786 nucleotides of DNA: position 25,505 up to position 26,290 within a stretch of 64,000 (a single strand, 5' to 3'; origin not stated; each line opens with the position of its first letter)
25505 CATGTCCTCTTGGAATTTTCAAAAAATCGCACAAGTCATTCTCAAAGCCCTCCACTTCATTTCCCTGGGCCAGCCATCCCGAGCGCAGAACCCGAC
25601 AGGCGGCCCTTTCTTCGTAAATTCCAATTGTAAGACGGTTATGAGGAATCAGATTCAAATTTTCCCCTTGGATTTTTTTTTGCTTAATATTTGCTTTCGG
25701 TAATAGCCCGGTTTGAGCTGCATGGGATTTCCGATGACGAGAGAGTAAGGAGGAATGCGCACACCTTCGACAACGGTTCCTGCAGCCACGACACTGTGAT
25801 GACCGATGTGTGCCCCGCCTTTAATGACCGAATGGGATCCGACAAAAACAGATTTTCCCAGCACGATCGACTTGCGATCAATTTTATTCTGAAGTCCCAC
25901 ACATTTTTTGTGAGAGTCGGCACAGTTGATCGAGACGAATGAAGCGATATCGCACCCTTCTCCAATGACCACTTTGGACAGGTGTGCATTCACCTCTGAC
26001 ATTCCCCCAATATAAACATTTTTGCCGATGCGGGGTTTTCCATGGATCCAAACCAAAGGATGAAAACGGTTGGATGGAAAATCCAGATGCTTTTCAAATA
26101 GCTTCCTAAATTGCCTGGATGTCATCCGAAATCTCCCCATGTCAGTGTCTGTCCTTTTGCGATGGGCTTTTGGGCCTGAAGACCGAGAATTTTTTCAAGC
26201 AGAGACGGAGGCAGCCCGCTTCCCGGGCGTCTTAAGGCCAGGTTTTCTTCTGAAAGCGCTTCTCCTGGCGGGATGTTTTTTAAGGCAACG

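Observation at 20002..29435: Expanded pseudaminic-acid-type biosynthesis operon with extra tailoring enzymes between the two flagellar blocks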

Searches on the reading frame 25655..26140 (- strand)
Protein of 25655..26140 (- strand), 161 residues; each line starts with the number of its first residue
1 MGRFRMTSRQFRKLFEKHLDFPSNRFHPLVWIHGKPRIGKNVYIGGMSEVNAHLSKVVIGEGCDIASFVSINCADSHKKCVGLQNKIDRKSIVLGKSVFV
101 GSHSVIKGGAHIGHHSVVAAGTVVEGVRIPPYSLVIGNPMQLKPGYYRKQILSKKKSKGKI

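Call 4: search_protein_families(library=ncbifam, proteins=[window:25655-26140:-], max_evalue=0.001)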
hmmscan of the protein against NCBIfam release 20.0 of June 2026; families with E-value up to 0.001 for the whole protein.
window:25655-26140:- (161 aa): 36 families (the best 25 are shown)
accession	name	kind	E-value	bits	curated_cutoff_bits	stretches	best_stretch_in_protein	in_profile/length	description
TIGR03570.1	NeuD_NnaD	subfamily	2.2e-11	43.8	160.8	1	9-140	74-201/202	NeuD/PglB/VioB family sugar acetyltransferase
TIGR02287.1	PaaY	equivalog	3.2e-11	43.3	319.6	1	24-155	15-151/192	phenylacetic acid degradation protein PaaY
NF007797.0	PRK10502.1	subfamily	7.7e-10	38.7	192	1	37-141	74-174/183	WcaF family extracellular polysaccharide biosynthesis acetyltransferase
NF058585.1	HptprglPActTf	PfamEq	2.4e-09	37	300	1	91-142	106-156/172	heptaprenylglyceryl phosphate O-acetyltransferase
NF041874.1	EPS_EpsC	equivalog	5.8e-09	35.9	150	1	22-141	54-162/168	serine O-acetyltransferase EpsC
NF007076.0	PRK09527.1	equivalog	1.8e-08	34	347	1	39-141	73-180/203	galactoside O-acetyltransferase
TIGR03308.1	phn_thr-fam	hypoth_equivalog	3.3e-08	33.6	201.65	1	84-148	101-164/204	phosphonate metabolim protein, transferase hexapeptide repeat family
NF003657.0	PRK05289.1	equivalog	3.9e-08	32.7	226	0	92-143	143-193/264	acyl-ACP--UDP-N-acetylglucosamine O-acyltransferase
NF007499.0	PRK10092.1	equivalog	9.3e-08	32.1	314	1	56-141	93-178/183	maltose O-acetyltransferase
TIGR01852.1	lipid_A_lpxA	equivalog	1.8e-07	30.7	231.05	0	27-74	2-46/254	acyl-ACP--UDP-N-acetylglucosamine O-acyltransferase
NF007240.0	PRK09677.1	equivalog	2e-07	30.7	243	1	86-142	125-180/192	putative lipopolysaccharide biosynthesis O-acetyl transferase WbbJ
NF000311.1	Vat_ABCDEFH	equivalog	2.2e-07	30.7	300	1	90-148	109-166/201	Vat family streptogramin A O-acetyltransferase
NF010150.1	PRK13627.1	equivalog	2.8e-07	30.5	305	1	22-142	15-140/196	carnitine operon protein CaiE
NF002060.0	PRK00892.1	subfamily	4.5e-07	29.3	207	0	90-126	112-149/345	UDP-3-O-(3-hydroxymyristoyl)glucosamine N-acyltransferase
TIGR01173.1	glmU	equivalog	4.6e-07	29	366.85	1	90-141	390-440/452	bifunctional UDP-N-acetylglucosamine diphosphorylase/glucosamine-1-phosphate N-acetyltransferase GlmU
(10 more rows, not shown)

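Call 5: search_protein_families(library=pfam, proteins=[window:25655-26140:-], max_evalue=0.001)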
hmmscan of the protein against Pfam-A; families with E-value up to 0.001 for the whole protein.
window:25655-26140:- (161 aa): 3 families
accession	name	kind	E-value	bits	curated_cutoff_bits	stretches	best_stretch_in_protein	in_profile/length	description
PF00132.30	Hexapep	-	2e-11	43.5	27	2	92-126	2-36/36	Bacterial transferase hexapeptide (six repeats)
PF14602.12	Hexapep_2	-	9.4e-07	28.9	27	1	92-124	2-32/34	Hexapeptide repeat of succinyl-transferase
PF25084.1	LbH_EIF2B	-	2.2e-05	24.9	54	1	33-123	13-104/105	EIF2B subunit epsilon LbH domain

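Call 59: search_solved_structures(query=window:25655-26125:-, max_evalue=0.001)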
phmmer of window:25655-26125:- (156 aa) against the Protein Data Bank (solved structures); distinct sequences matched with E-value up to 0.001: 44.
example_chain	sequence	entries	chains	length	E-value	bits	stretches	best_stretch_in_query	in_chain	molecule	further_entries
8vr6_A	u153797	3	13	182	1.3e-07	35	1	27-135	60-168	Acetyltransferase, putative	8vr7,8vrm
1v3w_A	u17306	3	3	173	1e-06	32.1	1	45-140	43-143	ferripyochelin binding protein | 173aa long hypothetical ferripyochelin binding protein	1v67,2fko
1xhd_A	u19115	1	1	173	1.1e-06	32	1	86-136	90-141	putative acetyltransferase/acyltransferase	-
6ive_A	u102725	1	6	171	1.2e-06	31.8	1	20-136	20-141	Ferripyochelin-binding protein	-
2ic7_A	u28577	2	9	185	1.3e-06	31.8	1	33-136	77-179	Maltose transacetylase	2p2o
3ftt_A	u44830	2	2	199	4.5e-06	30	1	32-136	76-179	Putative acetyltransferase SACOL2570 | Galactoside O-acetyltransferase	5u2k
3v4e_A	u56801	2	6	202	4.5e-06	30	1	32-136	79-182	Galactoside O-acetyltransferase | Putative acetyltransferase SACOL2570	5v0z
1kqa_A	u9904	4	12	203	4.8e-06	29.9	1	31-136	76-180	GALACTOSIDE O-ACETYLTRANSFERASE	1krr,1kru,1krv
4dcl_A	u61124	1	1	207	5.3e-06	29.8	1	32-136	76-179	Putative acetyltransferase SACOL2570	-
3r8y_A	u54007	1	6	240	5.4e-06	29.8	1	85-137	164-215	2,3,4,5-tetrahydropyridine-2,6-dicarboxylate N-acetyltransferase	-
4egg_A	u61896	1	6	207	5.4e-06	29.8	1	32-136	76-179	Putative acetyltransferase SACOL2570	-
5ux9_A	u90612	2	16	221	7.3e-06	29.3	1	77-141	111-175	Chloramphenicol acetyltransferase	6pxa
3vnp_A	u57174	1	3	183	1e-05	28.9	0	82-137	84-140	Hypothetical conserved protein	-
4n27_A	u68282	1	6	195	1.1e-05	28.7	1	88-137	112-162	Bacterial transferase hexapeptide repeat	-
3jqy_B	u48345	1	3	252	1.2e-05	28.6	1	30-137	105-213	Polysialic acid O-acetyltransferase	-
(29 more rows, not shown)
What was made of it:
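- On Pseudaminic acid biosynthesis (PseBCHGIF): An LbH acyltransferase is present instead (calls 4, 59).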
